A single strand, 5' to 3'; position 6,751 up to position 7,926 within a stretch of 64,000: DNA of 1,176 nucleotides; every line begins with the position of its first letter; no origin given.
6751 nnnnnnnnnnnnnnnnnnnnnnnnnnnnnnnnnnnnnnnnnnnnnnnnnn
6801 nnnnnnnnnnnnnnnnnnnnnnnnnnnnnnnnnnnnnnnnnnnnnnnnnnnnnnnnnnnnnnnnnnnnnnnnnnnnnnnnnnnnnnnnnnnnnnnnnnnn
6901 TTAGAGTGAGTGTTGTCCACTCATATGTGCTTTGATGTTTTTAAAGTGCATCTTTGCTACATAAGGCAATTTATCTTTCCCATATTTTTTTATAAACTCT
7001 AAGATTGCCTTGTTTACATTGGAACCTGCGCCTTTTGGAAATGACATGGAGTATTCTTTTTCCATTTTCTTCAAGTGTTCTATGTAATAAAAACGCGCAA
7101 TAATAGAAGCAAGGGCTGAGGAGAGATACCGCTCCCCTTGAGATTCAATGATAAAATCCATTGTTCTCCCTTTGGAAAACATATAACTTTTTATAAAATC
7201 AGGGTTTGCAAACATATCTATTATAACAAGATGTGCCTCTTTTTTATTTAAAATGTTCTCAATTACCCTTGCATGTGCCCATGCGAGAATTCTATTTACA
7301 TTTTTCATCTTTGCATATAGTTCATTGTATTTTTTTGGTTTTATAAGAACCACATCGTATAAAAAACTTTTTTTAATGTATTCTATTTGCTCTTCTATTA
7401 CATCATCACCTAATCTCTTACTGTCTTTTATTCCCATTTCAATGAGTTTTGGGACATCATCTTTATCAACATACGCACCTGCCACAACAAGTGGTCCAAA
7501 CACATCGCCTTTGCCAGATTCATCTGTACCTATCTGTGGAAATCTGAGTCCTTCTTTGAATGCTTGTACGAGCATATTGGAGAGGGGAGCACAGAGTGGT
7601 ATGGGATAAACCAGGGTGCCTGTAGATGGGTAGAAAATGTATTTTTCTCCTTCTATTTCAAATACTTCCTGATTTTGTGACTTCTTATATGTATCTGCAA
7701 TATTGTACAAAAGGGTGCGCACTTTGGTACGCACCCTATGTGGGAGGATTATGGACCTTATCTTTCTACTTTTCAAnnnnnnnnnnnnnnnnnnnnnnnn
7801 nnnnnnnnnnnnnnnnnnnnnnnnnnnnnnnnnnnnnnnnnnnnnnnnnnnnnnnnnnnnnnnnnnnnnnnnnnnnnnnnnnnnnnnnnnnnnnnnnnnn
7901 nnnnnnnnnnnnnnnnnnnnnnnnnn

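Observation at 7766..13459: Operon of three tandem amidohydrolase paralogs followed by a T9SS-type secreted M14 carboxypeptidase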

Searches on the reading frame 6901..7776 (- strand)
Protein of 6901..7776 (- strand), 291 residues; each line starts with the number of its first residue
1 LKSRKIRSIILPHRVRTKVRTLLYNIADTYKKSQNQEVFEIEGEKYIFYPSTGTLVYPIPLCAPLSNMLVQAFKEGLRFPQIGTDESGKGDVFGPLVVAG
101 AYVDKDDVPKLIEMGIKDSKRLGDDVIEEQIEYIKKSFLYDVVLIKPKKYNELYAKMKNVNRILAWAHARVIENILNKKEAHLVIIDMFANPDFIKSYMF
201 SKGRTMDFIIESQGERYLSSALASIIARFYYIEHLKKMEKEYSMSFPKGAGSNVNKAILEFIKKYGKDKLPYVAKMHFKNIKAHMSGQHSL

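Call 3: search_protein_families(library=pfam, proteins=[window:6901-7776:-], max_evalue=0.01)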
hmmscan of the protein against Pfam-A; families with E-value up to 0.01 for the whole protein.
window:6901-7776:- (291 aa): 1 family
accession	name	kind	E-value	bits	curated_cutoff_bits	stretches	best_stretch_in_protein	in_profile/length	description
PF01351.25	RNase_HII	-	3.3e-33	115.7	25.8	1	82-280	1-198/199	Ribonuclease HII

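Call 4: search_protein_families(library=ncbifam, proteins=[window:6901-7776:-], max_evalue=0.01)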
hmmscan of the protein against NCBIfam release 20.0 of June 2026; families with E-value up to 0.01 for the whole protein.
window:6901-7776:- (291 aa): 11 families
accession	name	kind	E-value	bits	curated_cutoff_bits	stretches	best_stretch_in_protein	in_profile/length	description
TIGR00716.1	rnhC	equivalog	3.5e-52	177.5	161.2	1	78-280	81-284/284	ribonuclease HIII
TIGR00729.1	TIGR00729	equivalog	5e-21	75.7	123.3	1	82-282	2-203/207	ribonuclease HII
NF000595.1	PRK00015.1-3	equivalog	3.2e-11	43.6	167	1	82-268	5-174/188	ribonuclease HII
NF010537.0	PRK13925.1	equivalog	3.9e-10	39.7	252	1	82-256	13-176/200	ribonuclease HII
NF000594.1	PRK00015.1-1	equivalog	4.4e-08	33.1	243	1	83-269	73-239/251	ribonuclease HII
NF000598.1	PRK00015.2-2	equivalog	2.4e-06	27.4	273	1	75-160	17-101/203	ribonuclease HII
NF011119.0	PRK14550.1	equivalog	5e-06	26.7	350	1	82-266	3-176/204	ribonuclease HII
NF000600.1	PRK00015.2-4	equivalog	7e-06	25.8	364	1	75-160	25-108/212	ribonuclease HII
NF000596.1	PRK00015.1-4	equivalog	4.1e-05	23.5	251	1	83-267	4-169/186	ribonuclease HII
NF004494.0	PRK05839.1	equivalog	0.0025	16.6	485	0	127-161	174-208/376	succinyldiaminopimelate transaminase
NF010538.0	PRK13926.1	equivalog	0.0094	16.2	285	0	81-150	24-90/213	ribonuclease HII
